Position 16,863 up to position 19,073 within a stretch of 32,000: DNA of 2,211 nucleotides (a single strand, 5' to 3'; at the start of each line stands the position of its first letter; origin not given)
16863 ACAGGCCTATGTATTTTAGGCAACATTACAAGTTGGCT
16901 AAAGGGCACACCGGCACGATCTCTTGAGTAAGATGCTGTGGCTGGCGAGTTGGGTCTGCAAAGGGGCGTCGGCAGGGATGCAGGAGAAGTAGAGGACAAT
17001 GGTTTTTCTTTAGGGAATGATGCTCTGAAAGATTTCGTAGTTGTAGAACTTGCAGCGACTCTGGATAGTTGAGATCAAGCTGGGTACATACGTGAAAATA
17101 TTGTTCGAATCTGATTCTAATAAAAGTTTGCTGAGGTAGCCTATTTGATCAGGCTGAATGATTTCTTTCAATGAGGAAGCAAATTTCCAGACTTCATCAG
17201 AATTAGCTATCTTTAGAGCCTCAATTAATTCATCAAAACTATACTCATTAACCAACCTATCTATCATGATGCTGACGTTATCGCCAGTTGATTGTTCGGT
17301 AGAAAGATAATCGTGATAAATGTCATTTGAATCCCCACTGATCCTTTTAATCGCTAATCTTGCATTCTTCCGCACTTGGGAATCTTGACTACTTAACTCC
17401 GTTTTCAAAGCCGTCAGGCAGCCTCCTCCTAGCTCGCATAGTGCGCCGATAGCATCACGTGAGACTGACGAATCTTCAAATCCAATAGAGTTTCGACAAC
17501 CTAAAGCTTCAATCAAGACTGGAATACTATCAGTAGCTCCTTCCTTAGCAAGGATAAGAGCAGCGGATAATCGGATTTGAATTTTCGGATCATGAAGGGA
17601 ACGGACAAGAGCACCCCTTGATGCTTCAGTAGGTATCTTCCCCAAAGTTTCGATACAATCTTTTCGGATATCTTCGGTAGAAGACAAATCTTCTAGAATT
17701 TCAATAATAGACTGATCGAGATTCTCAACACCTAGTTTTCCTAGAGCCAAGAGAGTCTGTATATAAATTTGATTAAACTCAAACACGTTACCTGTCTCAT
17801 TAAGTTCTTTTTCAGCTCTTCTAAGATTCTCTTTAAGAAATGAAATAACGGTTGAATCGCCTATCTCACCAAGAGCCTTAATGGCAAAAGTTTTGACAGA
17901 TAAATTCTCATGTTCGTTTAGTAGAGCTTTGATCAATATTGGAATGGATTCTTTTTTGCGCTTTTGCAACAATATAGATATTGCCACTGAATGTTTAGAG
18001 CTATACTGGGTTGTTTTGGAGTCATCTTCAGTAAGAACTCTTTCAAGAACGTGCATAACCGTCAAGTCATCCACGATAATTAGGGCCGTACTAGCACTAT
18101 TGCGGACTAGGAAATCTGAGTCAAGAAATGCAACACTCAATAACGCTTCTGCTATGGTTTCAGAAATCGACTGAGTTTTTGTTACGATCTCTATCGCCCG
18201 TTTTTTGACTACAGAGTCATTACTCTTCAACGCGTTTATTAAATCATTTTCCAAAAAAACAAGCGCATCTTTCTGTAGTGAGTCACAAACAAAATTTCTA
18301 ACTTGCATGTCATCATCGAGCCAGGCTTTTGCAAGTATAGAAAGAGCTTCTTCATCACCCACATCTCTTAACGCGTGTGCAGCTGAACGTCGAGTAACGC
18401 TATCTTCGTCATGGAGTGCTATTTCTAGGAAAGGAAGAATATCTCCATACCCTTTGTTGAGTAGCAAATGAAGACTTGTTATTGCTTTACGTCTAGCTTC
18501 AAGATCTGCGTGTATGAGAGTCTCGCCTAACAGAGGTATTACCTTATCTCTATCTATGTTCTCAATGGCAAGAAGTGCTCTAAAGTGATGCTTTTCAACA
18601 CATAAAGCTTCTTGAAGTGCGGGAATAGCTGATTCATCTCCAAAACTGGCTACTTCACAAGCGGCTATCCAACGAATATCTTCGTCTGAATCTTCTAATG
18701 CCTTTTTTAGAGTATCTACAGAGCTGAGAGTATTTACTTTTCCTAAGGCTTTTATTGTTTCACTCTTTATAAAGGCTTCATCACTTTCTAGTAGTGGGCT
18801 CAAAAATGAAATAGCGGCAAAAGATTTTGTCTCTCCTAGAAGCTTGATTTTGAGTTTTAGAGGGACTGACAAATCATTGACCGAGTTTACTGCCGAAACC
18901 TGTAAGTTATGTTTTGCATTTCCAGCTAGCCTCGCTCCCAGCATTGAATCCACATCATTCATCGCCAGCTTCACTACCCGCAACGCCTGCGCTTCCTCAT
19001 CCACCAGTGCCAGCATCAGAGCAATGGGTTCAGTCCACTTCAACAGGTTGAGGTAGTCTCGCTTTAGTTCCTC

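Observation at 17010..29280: Every NACHT gene is a compositional mosaic: GC-rich HIP1-bearing NTPase half fused in frame to an AT-rich HIP1-free sensor module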

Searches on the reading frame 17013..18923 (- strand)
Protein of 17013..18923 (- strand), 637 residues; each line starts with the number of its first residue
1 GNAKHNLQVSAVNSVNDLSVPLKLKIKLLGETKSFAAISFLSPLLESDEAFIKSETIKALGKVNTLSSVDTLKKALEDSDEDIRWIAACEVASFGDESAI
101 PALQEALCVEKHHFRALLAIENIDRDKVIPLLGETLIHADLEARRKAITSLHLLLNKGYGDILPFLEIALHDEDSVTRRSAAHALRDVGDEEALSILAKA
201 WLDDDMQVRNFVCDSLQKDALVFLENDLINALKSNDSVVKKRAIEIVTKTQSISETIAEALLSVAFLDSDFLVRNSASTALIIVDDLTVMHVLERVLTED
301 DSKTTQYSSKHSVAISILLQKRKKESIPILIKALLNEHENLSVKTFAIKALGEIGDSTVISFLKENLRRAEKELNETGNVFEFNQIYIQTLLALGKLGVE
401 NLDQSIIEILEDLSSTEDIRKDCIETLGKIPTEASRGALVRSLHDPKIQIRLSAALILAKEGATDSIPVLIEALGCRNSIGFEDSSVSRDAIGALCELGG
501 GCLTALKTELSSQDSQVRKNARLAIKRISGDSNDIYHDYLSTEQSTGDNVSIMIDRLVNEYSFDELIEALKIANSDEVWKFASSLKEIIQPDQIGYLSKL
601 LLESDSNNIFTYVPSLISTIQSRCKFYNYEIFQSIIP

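Call 50: find_related_loci(query=window:17013-18923:-, collection=metagenome_contigs, flank=6000)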
Query window:17013-18923:- (637 aa) in metagenome_contigs; peptide patterns used: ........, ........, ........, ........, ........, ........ (x = any residue, [..] = any of these).
114 stretches matched a pattern; 35 encode a relative of the query (tblastn E <= 1e-3); 35 distinct loci.
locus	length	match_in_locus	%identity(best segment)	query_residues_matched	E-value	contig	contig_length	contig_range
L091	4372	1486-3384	56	1-633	0e+0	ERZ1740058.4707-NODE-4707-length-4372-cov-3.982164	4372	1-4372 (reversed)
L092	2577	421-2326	28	1-634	3e-37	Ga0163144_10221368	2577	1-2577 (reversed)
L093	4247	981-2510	28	1-635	7e-32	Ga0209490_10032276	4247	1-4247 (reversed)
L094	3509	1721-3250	28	1-635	6e-32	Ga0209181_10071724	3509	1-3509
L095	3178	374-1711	28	1-472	2e-30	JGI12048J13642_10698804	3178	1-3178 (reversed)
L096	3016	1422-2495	30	1-636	5e-28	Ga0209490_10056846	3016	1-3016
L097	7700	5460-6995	27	1-633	4e-26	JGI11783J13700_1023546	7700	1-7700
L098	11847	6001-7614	26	1-633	3e-25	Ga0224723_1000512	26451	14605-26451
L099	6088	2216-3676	28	6-637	8e-25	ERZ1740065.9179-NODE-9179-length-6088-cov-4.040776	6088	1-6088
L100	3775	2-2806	29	17-634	1e-22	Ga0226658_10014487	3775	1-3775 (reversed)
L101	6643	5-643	29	29-635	3e-17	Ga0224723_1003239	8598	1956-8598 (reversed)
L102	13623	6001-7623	25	1-634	1e-12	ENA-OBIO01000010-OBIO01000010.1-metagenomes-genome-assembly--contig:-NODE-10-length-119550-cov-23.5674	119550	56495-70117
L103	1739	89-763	27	406-636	2e-11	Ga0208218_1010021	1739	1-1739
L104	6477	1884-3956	23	1-634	5e-11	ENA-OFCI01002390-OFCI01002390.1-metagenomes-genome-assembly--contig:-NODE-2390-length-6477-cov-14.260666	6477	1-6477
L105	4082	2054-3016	25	38-636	8e-11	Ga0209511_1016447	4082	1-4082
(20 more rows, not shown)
